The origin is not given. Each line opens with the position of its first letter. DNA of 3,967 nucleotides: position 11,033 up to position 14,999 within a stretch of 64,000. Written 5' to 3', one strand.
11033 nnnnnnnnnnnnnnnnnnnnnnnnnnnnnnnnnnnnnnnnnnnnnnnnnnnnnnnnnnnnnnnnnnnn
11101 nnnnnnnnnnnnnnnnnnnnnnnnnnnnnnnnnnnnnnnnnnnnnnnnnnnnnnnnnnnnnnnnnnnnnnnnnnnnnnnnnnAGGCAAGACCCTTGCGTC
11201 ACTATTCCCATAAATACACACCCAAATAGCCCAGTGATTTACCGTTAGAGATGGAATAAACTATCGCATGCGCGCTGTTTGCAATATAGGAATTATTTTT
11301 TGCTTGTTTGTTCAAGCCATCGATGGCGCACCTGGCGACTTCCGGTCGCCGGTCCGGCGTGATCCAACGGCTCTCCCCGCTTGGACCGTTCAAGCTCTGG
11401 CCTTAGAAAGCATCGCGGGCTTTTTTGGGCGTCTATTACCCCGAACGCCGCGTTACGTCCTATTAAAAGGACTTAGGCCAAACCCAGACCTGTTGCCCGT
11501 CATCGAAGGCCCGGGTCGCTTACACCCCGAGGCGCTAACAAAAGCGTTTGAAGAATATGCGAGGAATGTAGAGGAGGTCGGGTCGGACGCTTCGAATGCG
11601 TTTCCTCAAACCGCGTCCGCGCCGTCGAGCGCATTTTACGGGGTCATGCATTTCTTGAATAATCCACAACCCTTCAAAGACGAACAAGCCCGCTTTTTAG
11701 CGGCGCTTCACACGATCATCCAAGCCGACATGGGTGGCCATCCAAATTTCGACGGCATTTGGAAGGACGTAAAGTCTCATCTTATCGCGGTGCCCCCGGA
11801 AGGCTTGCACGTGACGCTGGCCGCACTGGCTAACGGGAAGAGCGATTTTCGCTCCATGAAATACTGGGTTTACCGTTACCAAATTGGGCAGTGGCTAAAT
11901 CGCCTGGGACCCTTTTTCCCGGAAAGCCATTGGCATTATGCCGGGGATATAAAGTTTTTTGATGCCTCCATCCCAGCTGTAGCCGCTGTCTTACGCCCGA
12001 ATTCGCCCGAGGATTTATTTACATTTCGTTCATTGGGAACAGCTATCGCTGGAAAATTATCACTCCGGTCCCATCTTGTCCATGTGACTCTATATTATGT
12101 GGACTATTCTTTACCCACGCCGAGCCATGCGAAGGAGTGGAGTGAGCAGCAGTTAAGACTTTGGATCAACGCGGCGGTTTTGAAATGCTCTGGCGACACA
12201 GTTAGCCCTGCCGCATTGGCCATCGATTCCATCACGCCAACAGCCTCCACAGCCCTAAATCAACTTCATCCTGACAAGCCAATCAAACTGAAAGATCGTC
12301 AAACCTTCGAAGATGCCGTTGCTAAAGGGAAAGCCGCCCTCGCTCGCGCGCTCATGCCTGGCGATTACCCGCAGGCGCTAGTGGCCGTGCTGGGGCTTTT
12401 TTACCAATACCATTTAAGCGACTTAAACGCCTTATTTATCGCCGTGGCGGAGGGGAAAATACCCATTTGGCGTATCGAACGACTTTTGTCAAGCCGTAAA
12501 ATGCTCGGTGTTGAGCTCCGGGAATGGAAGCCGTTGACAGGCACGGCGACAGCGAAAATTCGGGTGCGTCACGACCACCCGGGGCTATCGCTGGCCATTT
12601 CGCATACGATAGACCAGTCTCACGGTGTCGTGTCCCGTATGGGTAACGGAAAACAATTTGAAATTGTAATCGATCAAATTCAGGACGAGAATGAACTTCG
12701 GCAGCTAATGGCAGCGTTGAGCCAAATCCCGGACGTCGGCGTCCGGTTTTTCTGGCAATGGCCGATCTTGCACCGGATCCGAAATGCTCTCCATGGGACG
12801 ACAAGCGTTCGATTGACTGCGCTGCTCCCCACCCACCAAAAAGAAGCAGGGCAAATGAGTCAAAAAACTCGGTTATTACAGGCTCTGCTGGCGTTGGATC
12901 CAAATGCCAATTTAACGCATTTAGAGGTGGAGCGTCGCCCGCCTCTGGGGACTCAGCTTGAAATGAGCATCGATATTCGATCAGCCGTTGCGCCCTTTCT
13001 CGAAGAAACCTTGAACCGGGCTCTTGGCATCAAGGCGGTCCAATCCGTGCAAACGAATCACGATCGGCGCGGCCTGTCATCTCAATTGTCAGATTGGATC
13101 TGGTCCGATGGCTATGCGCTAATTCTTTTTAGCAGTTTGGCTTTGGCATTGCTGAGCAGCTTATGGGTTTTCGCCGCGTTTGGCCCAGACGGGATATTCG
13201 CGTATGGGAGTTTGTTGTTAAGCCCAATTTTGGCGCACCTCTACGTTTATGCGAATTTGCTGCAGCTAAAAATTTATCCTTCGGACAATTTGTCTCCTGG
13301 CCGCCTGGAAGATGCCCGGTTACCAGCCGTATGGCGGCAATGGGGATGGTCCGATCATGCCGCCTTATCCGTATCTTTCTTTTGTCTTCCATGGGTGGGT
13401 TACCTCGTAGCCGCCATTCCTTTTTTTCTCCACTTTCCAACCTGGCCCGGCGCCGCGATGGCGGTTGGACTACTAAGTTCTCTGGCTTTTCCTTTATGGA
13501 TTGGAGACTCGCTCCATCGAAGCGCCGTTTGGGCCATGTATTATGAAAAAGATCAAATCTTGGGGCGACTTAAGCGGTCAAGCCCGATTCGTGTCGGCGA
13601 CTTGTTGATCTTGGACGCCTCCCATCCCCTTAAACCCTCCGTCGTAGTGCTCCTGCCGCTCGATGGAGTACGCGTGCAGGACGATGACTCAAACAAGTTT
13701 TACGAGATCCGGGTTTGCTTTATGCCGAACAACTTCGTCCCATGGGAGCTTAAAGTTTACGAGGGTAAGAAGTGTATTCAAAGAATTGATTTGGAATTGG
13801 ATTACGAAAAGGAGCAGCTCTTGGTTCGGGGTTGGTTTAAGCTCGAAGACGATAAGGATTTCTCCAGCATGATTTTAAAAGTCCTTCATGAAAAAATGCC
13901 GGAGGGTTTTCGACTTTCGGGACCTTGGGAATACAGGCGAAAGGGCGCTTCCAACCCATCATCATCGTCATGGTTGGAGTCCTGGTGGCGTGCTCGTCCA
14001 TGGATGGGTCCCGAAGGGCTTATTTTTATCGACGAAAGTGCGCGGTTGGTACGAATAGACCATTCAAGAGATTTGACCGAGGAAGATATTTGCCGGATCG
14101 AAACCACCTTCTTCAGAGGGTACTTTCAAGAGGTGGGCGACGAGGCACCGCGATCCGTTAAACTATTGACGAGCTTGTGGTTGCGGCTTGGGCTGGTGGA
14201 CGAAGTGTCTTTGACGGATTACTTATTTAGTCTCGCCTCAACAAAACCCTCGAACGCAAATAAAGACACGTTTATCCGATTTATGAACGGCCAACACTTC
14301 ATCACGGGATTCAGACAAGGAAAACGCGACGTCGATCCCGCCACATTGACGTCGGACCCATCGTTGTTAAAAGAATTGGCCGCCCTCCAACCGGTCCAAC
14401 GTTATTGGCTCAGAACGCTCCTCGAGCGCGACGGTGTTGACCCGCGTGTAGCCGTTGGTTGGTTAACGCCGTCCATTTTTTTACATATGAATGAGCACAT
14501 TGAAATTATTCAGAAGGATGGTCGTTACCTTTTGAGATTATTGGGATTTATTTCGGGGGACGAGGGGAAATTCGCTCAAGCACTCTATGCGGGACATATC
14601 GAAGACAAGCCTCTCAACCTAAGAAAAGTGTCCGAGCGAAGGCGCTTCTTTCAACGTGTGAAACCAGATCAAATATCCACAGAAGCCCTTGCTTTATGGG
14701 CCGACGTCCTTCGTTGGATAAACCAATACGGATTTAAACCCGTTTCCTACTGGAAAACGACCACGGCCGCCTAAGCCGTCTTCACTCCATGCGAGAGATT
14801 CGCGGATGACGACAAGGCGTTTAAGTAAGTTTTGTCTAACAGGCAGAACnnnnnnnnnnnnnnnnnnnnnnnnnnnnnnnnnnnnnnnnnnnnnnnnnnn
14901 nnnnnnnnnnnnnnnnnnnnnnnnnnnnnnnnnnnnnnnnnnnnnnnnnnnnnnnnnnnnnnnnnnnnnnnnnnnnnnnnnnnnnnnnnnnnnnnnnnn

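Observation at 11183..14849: Single-gene low-GC island encoding an orphan 1,168-aa membrane protein wedged between two-component genes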

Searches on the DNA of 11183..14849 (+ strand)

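Call 82: search_dna_similar(query=window:11183-14849:+, collection=plasmids, mode=distant)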
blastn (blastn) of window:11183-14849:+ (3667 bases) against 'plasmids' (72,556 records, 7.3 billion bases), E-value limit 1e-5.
No match.

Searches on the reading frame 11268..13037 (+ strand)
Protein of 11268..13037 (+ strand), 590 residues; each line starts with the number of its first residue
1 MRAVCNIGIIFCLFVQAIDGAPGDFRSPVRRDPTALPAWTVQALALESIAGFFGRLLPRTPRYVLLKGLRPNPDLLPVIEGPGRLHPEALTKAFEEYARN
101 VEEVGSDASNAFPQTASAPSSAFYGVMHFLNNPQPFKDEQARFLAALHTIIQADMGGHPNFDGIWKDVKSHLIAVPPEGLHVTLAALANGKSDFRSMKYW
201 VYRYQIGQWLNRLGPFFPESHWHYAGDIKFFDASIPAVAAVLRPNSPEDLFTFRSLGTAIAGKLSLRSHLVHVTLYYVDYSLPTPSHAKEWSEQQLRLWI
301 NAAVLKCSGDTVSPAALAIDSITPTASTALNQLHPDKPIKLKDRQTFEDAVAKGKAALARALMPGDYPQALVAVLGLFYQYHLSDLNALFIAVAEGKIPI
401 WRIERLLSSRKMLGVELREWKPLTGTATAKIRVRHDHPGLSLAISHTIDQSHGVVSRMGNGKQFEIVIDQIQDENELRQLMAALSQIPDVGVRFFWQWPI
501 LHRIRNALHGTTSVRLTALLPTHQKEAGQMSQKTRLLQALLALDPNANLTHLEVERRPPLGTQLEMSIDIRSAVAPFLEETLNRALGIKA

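Call 26: find_homologous_proteins(query=A2, max_evalue=0.001)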
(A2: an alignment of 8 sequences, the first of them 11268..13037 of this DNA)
Query A2 (8 sequences): 8000 candidates shared short words with the query, none scored E <= 0.001.

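Call 27: search_solved_structures(query=A2, max_evalue=10, show_alignments=3)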
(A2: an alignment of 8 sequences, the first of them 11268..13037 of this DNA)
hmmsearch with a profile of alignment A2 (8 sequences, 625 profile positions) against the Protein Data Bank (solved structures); distinct sequences matched with E-value up to 10: 0.

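Call 36: predict_structure(alignment_id=A2)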
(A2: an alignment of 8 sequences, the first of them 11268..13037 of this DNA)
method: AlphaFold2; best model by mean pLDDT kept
length: 590 residues; sequences in the alignment: 8
mean_pLDDT: 66.1   pTM: 0.67
mean pLDDT of the five models: 66.1, 65.3, 63.2, 60.5, 60.2
residues with pLDDT >= 90: 22; 70-90: 298; 50-70: 126; < 50: 144
segments of 3 or more residues with pLDDT < 50: 1-89, 107-122, 181-195, 261-267, 282-291
pLDDT, mean of each block of 10 residues (from residue 1): 35 36 28 27 24 30 26 25 39 67 54 37 55 80 89 81 84 69 44 51 66 78 80 69 78 65 49 75 45 71 67 71 62 64 88 87 68 81 83 88 78 88 89 83 88 81 79 88 87 55 55 81 69 84 80 83 86 70 61
secondary structure, 60 per line:
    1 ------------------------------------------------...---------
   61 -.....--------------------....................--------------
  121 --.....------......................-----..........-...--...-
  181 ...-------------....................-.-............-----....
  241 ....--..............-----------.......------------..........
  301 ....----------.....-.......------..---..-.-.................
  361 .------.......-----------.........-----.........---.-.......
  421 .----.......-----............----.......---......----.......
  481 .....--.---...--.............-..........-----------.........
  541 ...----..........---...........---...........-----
elements in order: H62-66 H87-106 E123-127 H134-155 H161-170 E172-174 E181-183 H197-216 E220-231 E237-244 H247-260 E272-278 H291-304 E315-319 E321-327 H344-361 H368-374 H386-394 H400-408 E414-421 E426-432 H438-449 E454-460 E464-469 H474-485 H497-509 E511-520 H532-543 E548-557 E561-571 H575-585
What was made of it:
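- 12288..12506 (+): aa about 341-413: helical linker resembling the RelA/SpoT AH segment (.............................). Helices at 344-408 in the model (call 36).
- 12507..13037 (+): aa about 414-590: two ACT-like (beta-alpha-beta-beta-alpha) domains. Secondary structure and pLDDT of 80-89 (call 36).
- The AlphaFold model built on the family alignment has pTM 0.67 and pLDDT 66 (call 36). The first HxT motif lies in a low-confidence stretch of the model (pLDDT below 50 for aa 181-195, call 36).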

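Call 42: fold_search(model_id=the predicted structure, library=pdb)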
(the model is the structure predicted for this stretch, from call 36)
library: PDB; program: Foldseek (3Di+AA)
matches with E <= 10: 450; with E <= 0.001: 0
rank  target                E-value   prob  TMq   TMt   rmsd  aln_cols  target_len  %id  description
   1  8y1j_A                3.5e-03  0.99  0.17  0.20  20.1       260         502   13  Structure of the pyridoxal 5'-phosphate-dependent (PLP) threonine deaminase ilvA1 from Pseudomonas aeruginosa PAO1 (released 2024-05-22)
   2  4h7w                  5.0e-03  1.00  0.18  0.46   8.4       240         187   10  Crystal Structure of Human C16orf57 (released 2013-02-06)
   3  6d2z_A                1.1e-02  1.00  0.21  0.53   6.4       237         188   10  Structure of human Usb1 with uridine-adenosine, inactive H208Q mutant (released 2018-09-05)
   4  6pfq_C                1.3e-02  0.99  0.22  0.46   7.1       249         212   13  Structure of Kluyveromyces marxianus Usb1 (released 2019-12-11)
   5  6pgl_C                1.4e-02  0.99  0.21  0.44   7.4       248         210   13  Structure of Kluyveromyces marxianus Usb1 with uridine monophosphate (released 2019-12-11)
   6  8y1j_B                1.4e-02  0.97  0.17  0.20  20.0       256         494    9  Structure of the pyridoxal 5'-phosphate-dependent (PLP) threonine deaminase ilvA1 from Pseudomonas aeruginosa PAO1 (released 2024-05-22)
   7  6pfq_B                1.4e-02  1.00  0.22  0.47   7.3       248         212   13  Structure of Kluyveromyces marxianus Usb1 (released 2019-12-11)
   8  6d31                  1.8e-02  0.99  0.20  0.52   7.9       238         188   12  Structure of human Usb1 with adenosine 5'-monophosphate (released 2018-09-05)
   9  6pfq_A                2.2e-02  0.99  0.22  0.46   7.6       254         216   12  Structure of Kluyveromyces marxianus Usb1 (released 2019-12-11)
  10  5ldm_A                2.3e-02  0.98  0.18  0.49   8.8       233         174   12  Crystal structure of E.coli LigT complexed with 2'-AMP (released 2017-01-18)
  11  5v1m                  3.3e-02  0.99  0.20  0.51   7.8       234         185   11  Structure of human Usb1 with uridine 5'-monophosphate (released 2017-08-16)
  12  5h7e                  3.5e-02  0.99  0.20  0.54   7.5       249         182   13  Crystal Structure of native drCPDase (released 2017-09-27)
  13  3l76_B                4.6e-02  0.99  0.18  0.18   8.4       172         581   14  Crystal Structure of Aspartate Kinase from Synechocystis (released 2010-06-09)
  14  3fch_B                7.1e-02  0.57  0.11  0.27  17.4       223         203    8  The structure of a previously undetected carboxysome shell protein: CsoS1D from Prochlorococcus marinus MED4 (released 2009-06-16)
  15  9d2s                  7.5e-02  0.98  0.18  0.50  11.2       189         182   12  Crystal structure of E. coli Threonine dehydratase regulatory domain F352A mutant in complex with isoleucine (released 2025-04-09)
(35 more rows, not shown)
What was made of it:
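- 11628..12287 (+): aa about 121-340: predicted 2H phosphoesterase (LigT/ThpR-like) domain with HVTL motifs at aa 181-184 and 272-275. Foldseek against PDB returns USB1, LigT, CPDase and YjcG at prob 0.82-1.0 (call 42).
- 12507..13037 (+): Foldseek matches the ACT pairs of IlvA and aspartate kinase (call 42).
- On ACT domain: The model's secondary structure and the Foldseek hits to IlvA and aspartate kinase ACT pairs agree (calls 36, 42).
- Closest known: ACT-pair regulatory modules of threonine deaminase. Same: These are among the top Foldseek matches (call 42).
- Foldseek E-values are 5e-3 or worse, and TM-scores normalised to the targets are 0.44-0.54 (call 42).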

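Call 86: fold_search(model_id=the predicted structure, library=viral)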
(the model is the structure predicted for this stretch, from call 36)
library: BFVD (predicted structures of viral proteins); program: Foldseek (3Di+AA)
matches with E <= 10: 267; with E <= 0.001: 0
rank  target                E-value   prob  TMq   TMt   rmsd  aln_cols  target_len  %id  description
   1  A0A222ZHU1            5.1e-03  0.89  0.17  0.25  21.1       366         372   14  (no name in the UniProt tables at hand)
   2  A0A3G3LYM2            5.6e-03  0.98  0.16  0.34  13.5       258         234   15  RNA ligase [Brevibacterium phage Cantare]
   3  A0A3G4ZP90            6.8e-03  1.00  0.22  0.37   6.5       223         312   10  DUF1868 domain-containing protein [Terrestrivirus sp.]
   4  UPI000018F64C         1.7e-02  0.30  0.09  0.12  23.2       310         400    9  (no name look-up for this kind of identifier)
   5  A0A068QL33            1.9e-02  0.97  0.18  0.38   8.5       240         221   13  DUF1868 domain-containing protein [Armadillidium vulgare iridescent virus]
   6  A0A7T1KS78            2.1e-02  0.99  0.20  0.21  20.8       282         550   12  RNA ligase [Gordonia phage Lilbeanie]
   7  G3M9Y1                2.7e-02  0.99  0.19  0.50   7.6       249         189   13  Gp240 [Bacillus phage G]
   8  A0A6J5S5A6            5.7e-02  0.99  0.21  0.54   6.8       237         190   10  2'-5' RNA ligase superfamily [uncultured Caudovirales phage]
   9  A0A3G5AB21            7.2e-02  0.92  0.17  0.45   8.6       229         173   11  2'-5' RNA ligase family protein [Hyperionvirus sp.]
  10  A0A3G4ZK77            1.5e-01  0.92  0.20  0.52   6.9       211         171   10  Uncharacterized protein [Terrestrivirus sp.]
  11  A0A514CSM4            1.5e-01  0.38  0.15  0.34  15.5       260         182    9  Uncharacterized protein [Achromobacter phage Motura]
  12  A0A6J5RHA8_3          1.7e-01  0.51  0.19  0.12  20.3       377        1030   11  2'-5' RNA ligase superfamily [uncultured Caudovirales phage]
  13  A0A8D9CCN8            1.8e-01  0.85  0.16  0.50  10.0       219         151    9  Anti-CBASS protein Acb1 [uncultured marine phage]
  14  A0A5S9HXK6            2.6e-01  0.57  0.17  0.41   8.7       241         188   14  2'-5' RNA ligase [Tenacibaculum phage PTm1]
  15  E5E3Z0                3.0e-01  0.30  0.11  0.24  17.5       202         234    8  Uncharacterized protein [Acinetobacter phage Acj61]
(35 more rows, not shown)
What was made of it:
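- On 2H phosphoesterase superfamily: From BFVD it returns 2'-5' RNA ligase superfamily, DUF1868 and Acb1 (calls 36, 42, 86).
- Foldseek hits are dominated by 2H enzymes in two independent libraries and by ACT pairs (calls 42, 86).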
